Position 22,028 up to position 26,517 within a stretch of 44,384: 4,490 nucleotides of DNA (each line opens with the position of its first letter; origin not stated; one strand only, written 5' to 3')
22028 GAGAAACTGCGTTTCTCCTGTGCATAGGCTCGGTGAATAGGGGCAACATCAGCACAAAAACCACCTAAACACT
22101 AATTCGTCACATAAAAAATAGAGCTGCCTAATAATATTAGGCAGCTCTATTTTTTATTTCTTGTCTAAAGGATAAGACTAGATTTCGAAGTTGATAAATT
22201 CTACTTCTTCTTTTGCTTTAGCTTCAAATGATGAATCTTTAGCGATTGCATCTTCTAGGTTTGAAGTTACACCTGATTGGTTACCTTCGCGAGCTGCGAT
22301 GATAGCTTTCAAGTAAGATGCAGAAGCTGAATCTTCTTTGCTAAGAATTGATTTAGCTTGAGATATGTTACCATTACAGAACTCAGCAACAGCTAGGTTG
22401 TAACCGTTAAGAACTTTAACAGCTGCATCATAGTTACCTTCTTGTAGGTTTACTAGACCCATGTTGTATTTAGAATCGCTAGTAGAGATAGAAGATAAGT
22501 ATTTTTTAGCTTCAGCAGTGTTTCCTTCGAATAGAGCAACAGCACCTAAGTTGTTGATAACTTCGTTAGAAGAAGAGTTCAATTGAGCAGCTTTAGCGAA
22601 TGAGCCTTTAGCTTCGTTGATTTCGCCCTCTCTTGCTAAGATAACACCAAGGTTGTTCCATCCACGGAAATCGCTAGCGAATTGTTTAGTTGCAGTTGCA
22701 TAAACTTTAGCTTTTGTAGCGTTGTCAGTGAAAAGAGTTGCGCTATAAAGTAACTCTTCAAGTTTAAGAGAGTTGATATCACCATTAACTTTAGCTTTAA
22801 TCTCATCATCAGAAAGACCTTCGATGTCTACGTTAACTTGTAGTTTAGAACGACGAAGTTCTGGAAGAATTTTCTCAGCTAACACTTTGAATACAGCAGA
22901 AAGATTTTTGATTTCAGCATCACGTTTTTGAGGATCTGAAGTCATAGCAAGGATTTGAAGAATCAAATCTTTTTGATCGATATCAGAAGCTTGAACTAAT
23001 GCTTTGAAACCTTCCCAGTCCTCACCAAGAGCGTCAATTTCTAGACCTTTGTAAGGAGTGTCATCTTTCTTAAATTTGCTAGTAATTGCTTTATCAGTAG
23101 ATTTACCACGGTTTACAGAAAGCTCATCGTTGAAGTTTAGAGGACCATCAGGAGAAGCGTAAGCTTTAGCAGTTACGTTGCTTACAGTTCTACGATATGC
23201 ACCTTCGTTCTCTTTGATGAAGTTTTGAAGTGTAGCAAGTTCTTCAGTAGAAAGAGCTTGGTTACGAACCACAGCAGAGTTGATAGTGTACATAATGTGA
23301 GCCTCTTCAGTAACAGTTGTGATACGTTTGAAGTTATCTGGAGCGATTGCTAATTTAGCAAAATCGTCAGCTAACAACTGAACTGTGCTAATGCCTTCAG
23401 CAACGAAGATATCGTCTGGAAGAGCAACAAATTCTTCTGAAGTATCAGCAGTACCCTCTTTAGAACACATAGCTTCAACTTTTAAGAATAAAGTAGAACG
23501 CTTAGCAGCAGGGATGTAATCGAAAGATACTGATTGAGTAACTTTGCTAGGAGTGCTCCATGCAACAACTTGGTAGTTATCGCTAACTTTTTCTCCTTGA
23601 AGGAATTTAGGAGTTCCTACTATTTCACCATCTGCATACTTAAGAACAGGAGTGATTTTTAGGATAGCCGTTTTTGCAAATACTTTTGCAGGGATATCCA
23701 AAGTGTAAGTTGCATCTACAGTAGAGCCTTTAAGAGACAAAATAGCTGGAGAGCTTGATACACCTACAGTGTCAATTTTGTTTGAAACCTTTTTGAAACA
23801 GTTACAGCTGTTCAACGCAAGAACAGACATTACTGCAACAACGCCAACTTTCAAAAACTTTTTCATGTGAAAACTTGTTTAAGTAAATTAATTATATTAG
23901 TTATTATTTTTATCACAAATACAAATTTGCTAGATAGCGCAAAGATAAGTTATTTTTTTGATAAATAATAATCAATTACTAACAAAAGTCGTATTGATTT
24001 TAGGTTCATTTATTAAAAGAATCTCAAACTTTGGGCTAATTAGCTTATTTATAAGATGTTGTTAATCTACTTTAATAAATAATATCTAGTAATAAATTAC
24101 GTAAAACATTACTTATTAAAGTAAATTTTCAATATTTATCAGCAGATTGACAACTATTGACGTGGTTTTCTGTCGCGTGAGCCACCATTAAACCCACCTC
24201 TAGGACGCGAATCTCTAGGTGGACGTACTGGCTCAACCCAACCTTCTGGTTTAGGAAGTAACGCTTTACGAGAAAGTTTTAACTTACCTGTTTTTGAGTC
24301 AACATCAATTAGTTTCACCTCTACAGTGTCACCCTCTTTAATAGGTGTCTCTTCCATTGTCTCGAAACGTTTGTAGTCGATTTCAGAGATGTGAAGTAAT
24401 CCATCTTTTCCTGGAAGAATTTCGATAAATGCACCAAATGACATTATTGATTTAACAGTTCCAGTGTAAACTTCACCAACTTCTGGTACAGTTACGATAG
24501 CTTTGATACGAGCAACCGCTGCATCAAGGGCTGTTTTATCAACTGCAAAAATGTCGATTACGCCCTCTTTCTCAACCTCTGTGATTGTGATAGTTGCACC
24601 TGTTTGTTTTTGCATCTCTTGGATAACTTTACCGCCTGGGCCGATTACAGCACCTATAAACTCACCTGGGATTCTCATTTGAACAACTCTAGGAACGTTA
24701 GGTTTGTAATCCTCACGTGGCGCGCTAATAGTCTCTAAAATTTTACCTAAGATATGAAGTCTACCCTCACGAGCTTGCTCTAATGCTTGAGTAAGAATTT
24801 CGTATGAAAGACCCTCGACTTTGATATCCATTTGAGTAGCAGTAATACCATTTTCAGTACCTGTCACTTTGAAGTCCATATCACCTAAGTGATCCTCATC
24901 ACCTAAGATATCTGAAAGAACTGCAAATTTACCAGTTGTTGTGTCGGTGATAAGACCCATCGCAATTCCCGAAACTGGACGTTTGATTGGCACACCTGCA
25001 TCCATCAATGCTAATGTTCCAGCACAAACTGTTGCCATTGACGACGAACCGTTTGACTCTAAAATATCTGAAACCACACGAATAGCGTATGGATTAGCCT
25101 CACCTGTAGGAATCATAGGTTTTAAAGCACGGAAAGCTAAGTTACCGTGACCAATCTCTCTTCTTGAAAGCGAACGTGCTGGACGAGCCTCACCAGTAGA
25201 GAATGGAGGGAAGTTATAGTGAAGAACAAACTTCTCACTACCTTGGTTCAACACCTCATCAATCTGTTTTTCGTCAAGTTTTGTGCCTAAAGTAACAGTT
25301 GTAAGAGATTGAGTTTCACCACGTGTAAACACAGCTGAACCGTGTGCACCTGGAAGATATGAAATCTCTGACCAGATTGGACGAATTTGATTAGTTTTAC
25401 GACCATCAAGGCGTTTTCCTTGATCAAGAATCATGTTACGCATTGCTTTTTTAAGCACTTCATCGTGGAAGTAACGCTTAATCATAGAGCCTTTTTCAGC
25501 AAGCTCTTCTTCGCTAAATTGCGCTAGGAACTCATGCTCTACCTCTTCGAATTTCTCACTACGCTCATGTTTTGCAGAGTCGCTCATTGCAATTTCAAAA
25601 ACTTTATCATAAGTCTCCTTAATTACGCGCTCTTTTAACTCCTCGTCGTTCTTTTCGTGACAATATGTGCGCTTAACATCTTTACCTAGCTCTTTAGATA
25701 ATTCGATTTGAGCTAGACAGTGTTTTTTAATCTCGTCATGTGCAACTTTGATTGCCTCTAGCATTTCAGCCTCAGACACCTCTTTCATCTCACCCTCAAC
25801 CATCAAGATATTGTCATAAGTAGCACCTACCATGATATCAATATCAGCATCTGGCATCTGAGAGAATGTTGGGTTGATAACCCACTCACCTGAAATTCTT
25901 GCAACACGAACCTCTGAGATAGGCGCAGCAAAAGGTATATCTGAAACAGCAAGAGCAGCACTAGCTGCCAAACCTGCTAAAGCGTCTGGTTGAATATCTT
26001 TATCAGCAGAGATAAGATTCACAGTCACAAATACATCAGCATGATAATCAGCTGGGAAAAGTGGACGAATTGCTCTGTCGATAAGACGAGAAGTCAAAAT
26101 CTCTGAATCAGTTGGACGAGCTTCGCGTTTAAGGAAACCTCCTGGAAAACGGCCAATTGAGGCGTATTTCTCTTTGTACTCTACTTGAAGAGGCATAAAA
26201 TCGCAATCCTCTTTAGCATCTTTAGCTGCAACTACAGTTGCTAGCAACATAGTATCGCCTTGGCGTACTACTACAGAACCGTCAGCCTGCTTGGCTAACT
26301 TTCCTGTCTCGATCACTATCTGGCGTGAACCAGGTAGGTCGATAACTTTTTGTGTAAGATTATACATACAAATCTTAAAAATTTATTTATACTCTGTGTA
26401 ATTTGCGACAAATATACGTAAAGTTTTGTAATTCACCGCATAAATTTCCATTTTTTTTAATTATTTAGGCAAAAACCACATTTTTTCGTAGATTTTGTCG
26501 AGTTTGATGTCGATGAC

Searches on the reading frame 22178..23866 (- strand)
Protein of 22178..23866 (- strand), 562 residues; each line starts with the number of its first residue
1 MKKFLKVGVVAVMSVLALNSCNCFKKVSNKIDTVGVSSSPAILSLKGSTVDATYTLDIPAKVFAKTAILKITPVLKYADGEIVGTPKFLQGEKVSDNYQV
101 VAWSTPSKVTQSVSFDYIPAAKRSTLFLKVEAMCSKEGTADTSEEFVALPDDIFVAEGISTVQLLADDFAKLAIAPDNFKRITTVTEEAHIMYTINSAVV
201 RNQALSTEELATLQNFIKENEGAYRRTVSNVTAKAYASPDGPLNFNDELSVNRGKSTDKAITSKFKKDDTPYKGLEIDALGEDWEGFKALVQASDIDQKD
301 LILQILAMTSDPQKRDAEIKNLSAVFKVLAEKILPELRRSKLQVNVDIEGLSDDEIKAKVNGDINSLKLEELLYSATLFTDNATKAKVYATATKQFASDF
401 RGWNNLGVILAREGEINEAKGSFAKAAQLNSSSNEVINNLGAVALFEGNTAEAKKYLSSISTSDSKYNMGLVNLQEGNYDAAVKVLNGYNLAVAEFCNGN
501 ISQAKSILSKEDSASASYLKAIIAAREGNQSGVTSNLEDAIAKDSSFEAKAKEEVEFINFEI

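Call 32: search_protein_families(library=pfam, proteins=[window:22178-23866:-], max_evalue=0.00001)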
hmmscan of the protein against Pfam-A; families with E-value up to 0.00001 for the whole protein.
window:22178-23866:- (562 aa): 3 families
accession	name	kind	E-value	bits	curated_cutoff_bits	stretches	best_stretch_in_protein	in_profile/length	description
PF07719.23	TPR_2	-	3.1e-10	39.8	27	0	401-431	2-32/34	Tetratricopeptide repeat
PF00515.34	TPR_1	-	1.5e-09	37.7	27.8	0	401-432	2-33/34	Tetratricopeptide repeat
PF13181.12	TPR_8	-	4.4e-09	36.2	25.7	0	401-431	2-32/34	Tetratricopeptide repeat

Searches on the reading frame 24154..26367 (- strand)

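Call 32: search_protein_families(library=pfam, proteins=[window:24154-26367:-], max_evalue=0.00001)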
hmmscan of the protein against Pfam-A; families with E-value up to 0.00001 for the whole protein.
window:24154-26367:- (737 aa): 5 families
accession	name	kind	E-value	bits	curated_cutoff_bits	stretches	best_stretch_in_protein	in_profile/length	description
PF01138.27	RNase_PH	-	2.9e-61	206.1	25.5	2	14-145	2-130/130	3' exoribonuclease family, domain 1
PF03725.20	RNase_PH_C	-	1.4e-21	76.6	20.8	2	149-211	2-66/67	3' exoribonuclease family, domain 2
PF00575.29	S1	-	7e-18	65.2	22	1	628-701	2-74/74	S1 RNA binding domain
PF00013.35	KH_1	-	4.1e-13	49.3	21.5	1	562-622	2-65/66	KH domain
PF03726.19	PNPase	-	6.7e-11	42.9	24.6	1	243-324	1-81/81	Polyribonucleotide nucleotidyltransferase, RNA binding domain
